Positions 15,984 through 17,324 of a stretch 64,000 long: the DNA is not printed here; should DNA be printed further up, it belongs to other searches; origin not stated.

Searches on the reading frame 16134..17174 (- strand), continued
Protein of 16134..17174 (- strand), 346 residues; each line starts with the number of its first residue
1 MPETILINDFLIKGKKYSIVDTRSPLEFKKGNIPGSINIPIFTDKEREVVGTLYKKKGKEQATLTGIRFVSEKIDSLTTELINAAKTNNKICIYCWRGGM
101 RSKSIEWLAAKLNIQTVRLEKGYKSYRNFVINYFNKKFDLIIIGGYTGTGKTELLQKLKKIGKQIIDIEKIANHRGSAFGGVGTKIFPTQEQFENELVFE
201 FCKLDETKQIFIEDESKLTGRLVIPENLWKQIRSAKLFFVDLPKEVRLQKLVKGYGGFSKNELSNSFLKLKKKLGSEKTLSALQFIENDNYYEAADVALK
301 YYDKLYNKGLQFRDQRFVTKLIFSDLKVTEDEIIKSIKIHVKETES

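Call 24: search_protein_families(library=ncbifam, proteins=[L123:6619-7800:+, L123:9028-11241:+, L123:11299-12477:+, L123:6072-6584:+, L123:4647-6008:+, L151:9463-10632:+, L151:5603-7171:+, L151:10770-12023:+], max_evalue=1e-10)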
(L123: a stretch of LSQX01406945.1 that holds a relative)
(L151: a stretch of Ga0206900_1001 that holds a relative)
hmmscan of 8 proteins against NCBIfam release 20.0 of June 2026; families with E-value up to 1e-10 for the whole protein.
L123:6619-7800:+ (393 aa): 43 families (the best 25 are shown)
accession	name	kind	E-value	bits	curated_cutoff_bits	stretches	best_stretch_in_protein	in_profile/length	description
TIGR01328.1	met_gam_lyase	equivalog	7.9e-150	499.1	549.7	1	7-392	3-390/391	methionine gamma-lyase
NF004876.0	PRK06234.1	subfamily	5.4e-144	480.1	666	1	5-393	6-398/400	methionine gamma-lyase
NF005695.0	PRK07503.1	equivalog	3.6e-137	457.3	666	1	2-392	4-396/403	methionine gamma-lyase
NF005263.0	PRK06767.1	equivalog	2.1e-130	435.2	617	1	8-393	6-386/392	methionine gamma-lyase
NF005810.0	PRK07671.1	equivalog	3.2e-128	427.9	594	1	9-390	4-376/377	bifunctional cystathionine gamma-lyase/homocysteine desulfhydrase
NF005871.0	PRK07811.1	equivalog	1.1e-126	422.6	513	1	4-392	9-388/389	cystathionine gamma-synthase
NF006003.0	PRK08133.1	equivalog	9.1e-125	416.4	522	1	4-390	8-394/396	O-succinylhomoserine sulfhydrylase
TIGR01326.1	OAH_OAS_sulfhy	subfamily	1.7e-123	412.5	495.1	2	8-224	2-219/418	O-acetylhomoserine aminocarboxypropyltransferase/cysteine synthase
NF005976.0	PRK08064.1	equivalog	3.3e-120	401.6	627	1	7-393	6-383/390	cystathionine beta-lyase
NF006097.0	PRK08249.1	equivalog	9e-120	399.7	600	1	3-393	6-396/402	cystathionine gamma-synthase family protein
NF004821.0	PRK06176.1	equivalog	1e-118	396.5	642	1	8-392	3-378/380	cystathionine gamma-synthase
TIGR01325.1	O_suc_HS_sulf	equivalog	5.1e-114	380.8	510.05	1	10-389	2-379/380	O-succinylhomoserine sulfhydrylase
TIGR02080.1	O_succ_thio_ly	equivalog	7.9e-114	380.3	504.55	1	19-393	16-382/382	cystathionine gamma-synthase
NF006004.0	PRK08134.1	equivalog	4.8e-112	374.8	636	2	5-223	6-225/433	O-acetylhomoserine aminocarboxypropyltransferase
NF006096.0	PRK08248.1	equivalog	6.9e-110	367.6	726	2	8-223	9-225/431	homocysteine synthase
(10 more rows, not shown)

L123:9028-11241:+ (737 aa): 27 families (the best 25 are shown)
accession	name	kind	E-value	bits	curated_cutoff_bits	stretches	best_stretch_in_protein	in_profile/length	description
TIGR03402.1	FeS_nifS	equivalog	6.1e-143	476.2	530.75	1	7-379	1-374/379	cysteine desulfurase NifS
NF010611.0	PRK14012.1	equivalog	1e-121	406.7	548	1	4-380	4-384/406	IscS subfamily cysteine desulfurase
TIGR00476.1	selD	equivalog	5.1e-120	400.4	125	1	397-702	2-308/311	selenide, water dikinase SelD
TIGR03235.1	DNA_S_dndA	equivalog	6.9e-119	397.3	480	1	8-354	1-352/353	cysteine desulfurase DndA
TIGR02006.1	IscS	equivalog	9.1e-119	397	643.2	1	5-380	3-380/402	IscS subfamily cysteine desulfurase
NF002098.0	PRK00943.1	equivalog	7.2e-112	373.7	299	1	394-735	5-343/347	selenide, water dikinase SelD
TIGR03403.1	nifS_epsilon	equivalog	2.3e-102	342.7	587.7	1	7-379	1-377/382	NifS family cysteine desulfurase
NF002806.0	PRK02948.1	subfamily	3.3e-91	306.1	304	1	7-371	2-368/381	IscS subfamily cysteine desulfurase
NF010705.0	PRK14105.1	equivalog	1.4e-62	211.6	291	1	395-654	6-279/345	selenide, water dikinase SelD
TIGR01977.1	am_tr_V_EF2568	hypoth_equivalog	1.3e-54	185.6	377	1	7-371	1-373/376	cysteine desulfurase family protein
TIGR04369.1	fusion_not_SelD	hypoth_equivalog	7.3e-44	150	700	1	404-718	356-693/701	oxidoreductase/SelD-related fusion protein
TIGR01979.1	sufS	subfamily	9.9e-44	149.8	475.1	1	2-331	15-366/403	SufS family cysteine desulfurase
NF040779.1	Sec_lyase_SclA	exception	1.2e-36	126.4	525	1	7-371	1-373/378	selenocysteine lyase SclA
NF041166.1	f2_encap_cargo1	exception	3.5e-35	122.2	800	1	6-221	246-464/623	family 2A encapsulin nanocompartment cargo protein cysteine desulfurase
TIGR01379.1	thiL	equivalog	9.3e-27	93.8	184.15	1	432-652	19-245/320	thiamine-phosphate kinase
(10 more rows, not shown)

L123:11299-12477:+ (392 aa): 12 families
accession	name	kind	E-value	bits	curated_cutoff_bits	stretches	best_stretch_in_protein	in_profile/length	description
TIGR01979.1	sufS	subfamily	2.5e-35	122.1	475.1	1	18-385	17-398/403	SufS family cysteine desulfurase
TIGR01977.1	am_tr_V_EF2568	hypoth_equivalog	1.2e-27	96.9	377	2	64-212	49-200/376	cysteine desulfurase family protein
NF006791.0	PRK09295.1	equivalog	1.5e-18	67.1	661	1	18-383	22-399/406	cysteine desulfurase SufS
TIGR03392.1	FeS_syn_CsdA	equivalog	2e-14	53.6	493.6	1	8-382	4-389/398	cysteine desulfurase CsdA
TIGR01976.1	am_tr_V_VC1184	hypoth_equivalog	2.7e-14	53.3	352.35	1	13-298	12-289/401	cysteine desulfurase-like protein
NF010611.0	PRK14012.1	equivalog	2.7e-14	52.9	548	1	120-224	116-221/406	IscS subfamily cysteine desulfurase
NF008126.0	PRK10874.1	equivalog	6.5e-14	51.9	607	1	5-361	4-358/401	cysteine desulfurase CsdA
NF040779.1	Sec_lyase_SclA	exception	1.2e-13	50.8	525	1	132-357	119-333/378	selenocysteine lyase SclA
NF051467.1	peri_mod_PvdN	equivalog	1.4e-13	50.3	650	0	273-380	309-419/425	pyoverdine-tailoring periplasmic protein PvdN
TIGR02006.1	IscS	equivalog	9.4e-13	47.9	643.2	0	119-224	111-217/402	IscS subfamily cysteine desulfurase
TIGR03402.1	FeS_nifS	equivalog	8.2e-12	44.6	530.75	0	121-223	107-210/379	cysteine desulfurase NifS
TIGR03403.1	nifS_epsilon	equivalog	4.1e-11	42.3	587.7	0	118-223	108-214/382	NifS family cysteine desulfurase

L123:6072-6584:+ (170 aa): 4 families
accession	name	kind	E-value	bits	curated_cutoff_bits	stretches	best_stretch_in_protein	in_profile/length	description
NF004637.0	PRK05986.1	subfamily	1.3e-60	204.5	185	1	2-170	28-197/197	cob(I)yrinic acid a,c-diamide adenosyltransferase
TIGR00708.1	cobA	equivalog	2e-53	180.7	167.75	1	3-170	6-177/177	cob(I)yrinic acid a,c-diamide adenosyltransferase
NF005647.0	PRK07413.1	equivalog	9.3e-24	83.8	426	1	2-160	19-191/382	cob(I)yrinic acid a,c-diamide adenosyltransferase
NF005648.0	PRK07414.1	equivalog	9.3e-20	70.9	248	1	2-154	21-175/178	P-loop NTPase family protein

L123:4647-6008:+ (453 aa): 43 families (the best 25 are shown)
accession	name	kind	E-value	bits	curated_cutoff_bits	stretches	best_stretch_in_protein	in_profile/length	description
NF007123.0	PRK09564.1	equivalog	1.5e-73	248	458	1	9-421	3-419/444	CoA-disulfide reductase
TIGR03385.1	CoA_CoA_reduc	equivalog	1.6e-71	241.4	578.8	1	9-429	2-426/439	CoA-disulfide reductase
NF046103.1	NOXase_Strep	equivalog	6.1e-48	163.9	600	1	9-421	2-417/442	H2O-forming NADH oxidase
NF045765.1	PhenlGlyoxDHPadH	equivalog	1e-45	156.4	475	1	6-329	2-323/416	NADH-dependent phenylglyoxylate dehydrogenase subunit epsilon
TIGR01350.1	lipoamide_DH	equivalog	1.9e-39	135.7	408.8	1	66-432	95-444/461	dihydrolipoyl dehydrogenase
TIGR02374.1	nitri_red_nirB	equivalog_domain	2.6e-36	125.4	578.35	1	69-307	63-302/794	nitrite reductase large subunit NirB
NF003437.0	PRK04965.1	equivalog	1.2e-34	120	392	1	82-306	81-298/378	NADH:flavorubredoxin reductase NorW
TIGR02053.1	MerA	equivalog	5.2e-34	118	454.45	1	87-422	114-434/465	mercury(II) reductase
NF004943.0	PRK06292.2-1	equivalog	6e-34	117.6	432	1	80-430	108-443/456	dihydrolipoyl dehydrogenase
NF010037.0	PRK13512.1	equivalog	8e-34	117.3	394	1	8-430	3-422/438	CoA-disulfide reductase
NF042949.2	3PPDioc_HcaD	equivalog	8.6e-33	113.6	450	1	10-289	5-282/386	3-phenylpropionate/cinnamic acid dioxygenase ferredoxin--NAD(+) reductase subunit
NF004776.0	PRK06116.1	equivalog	2e-32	112.8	480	1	68-430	101-441/450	glutathione-disulfide reductase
NF005884.0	PRK07846.1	equivalog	2.6e-29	102.2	501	1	89-432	118-441/454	mycothione reductase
NF005883.0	PRK07845.1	equivalog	3.6e-29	102.1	479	1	96-434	134-451/466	NAD(P)H-quinone dehydrogenase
TIGR03452.1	mycothione_red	equivalog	3.9e-29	101.8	635.65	1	88-432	118-442/452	mycothione reductase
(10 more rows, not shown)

L151:9463-10632:+ (389 aa): 43 families (the best 25 are shown)
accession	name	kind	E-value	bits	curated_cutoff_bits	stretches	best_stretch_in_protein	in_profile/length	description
NF005810.0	PRK07671.1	equivalog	1.3e-157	524.7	594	1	1-377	1-376/377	bifunctional cystathionine gamma-lyase/homocysteine desulfhydrase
NF005871.0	PRK07811.1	equivalog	1.4e-148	494.7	513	1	3-379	13-388/389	cystathionine gamma-synthase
NF004821.0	PRK06176.1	equivalog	1.5e-146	488.2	642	1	3-379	3-378/380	cystathionine gamma-synthase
NF005976.0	PRK08064.1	equivalog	6.9e-143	476.3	627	1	4-379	8-382/390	cystathionine beta-lyase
TIGR01329.1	cysta_beta_ly_E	equivalog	1.9e-127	425.1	487.5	1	18-381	16-382/383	cystathionine beta-lyase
TIGR02080.1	O_succ_thio_ly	equivalog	3e-125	417.9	504.55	1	9-379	11-381/382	cystathionine gamma-synthase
NF006095.0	PRK08247.1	equivalog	7.5e-123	409.9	585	1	14-379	18-365/369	methionine biosynthesis PLP-dependent protein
TIGR01328.1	met_gam_lyase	equivalog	2.4e-119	398.7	549.7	1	1-378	2-389/391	methionine gamma-lyase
NF043007.1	CysBLyMetC_Staph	equivalog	6.4e-116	387.4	700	1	3-381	5-376/378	cystathionine beta-lyase MetC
NF006003.0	PRK08133.1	equivalog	5.3e-113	377.7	522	1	36-378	53-395/396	O-succinylhomoserine sulfhydrylase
NF004876.0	PRK06234.1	subfamily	1.2e-110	370.3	666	1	5-379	11-397/400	methionine gamma-lyase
NF005263.0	PRK06767.1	equivalog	2e-110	369.5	617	1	2-383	5-389/392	methionine gamma-lyase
NF006450.0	PRK08776.1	equivalog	1.2e-109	366.8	730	1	11-384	22-395/405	O-succinylhomoserine (thiol)-lyase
NF006347.0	PRK08574.1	equivalog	6.7e-109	364.1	477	1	3-379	3-384/385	cystathionine gamma-synthase family protein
NF005695.0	PRK07503.1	equivalog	1.2e-108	363.4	666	1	13-381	19-398/403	methionine gamma-lyase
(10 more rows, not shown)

L151:5603-7171:+ (522 aa): 0 families

L151:10770-12023:+ (417 aa): 7 families
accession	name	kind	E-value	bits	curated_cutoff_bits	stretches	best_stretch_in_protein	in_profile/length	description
NF004976.0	PRK06349.1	subfamily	3.3e-102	342.8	205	1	4-349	3-358/430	homoserine dehydrogenase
NF004912.0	PRK06270.1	equivalog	3.5e-70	237.1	373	1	29-313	54-339/343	homoserine dehydrogenase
NF006235.0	PRK08374.1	equivalog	3.2e-47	161.3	451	1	53-308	79-326/336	homoserine dehydrogenase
NF005290.0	PRK06813.1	equivalog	5.6e-32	111.1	286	1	67-279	92-305/346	homoserine dehydrogenase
NF006959.0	PRK09436.1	equivalog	1.8e-22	79.2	726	1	82-205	563-689/819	bifunctional aspartate kinase/homoserine dehydrogenase I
NF005002.0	PRK06392.1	equivalog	6e-16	58.3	296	1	39-308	59-322/329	homoserine dehydrogenase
NF007003.0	PRK09466.1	subfamily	7e-13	47.9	582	1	83-214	558-691/810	bifunctional aspartate kinase/homoserine dehydrogenase II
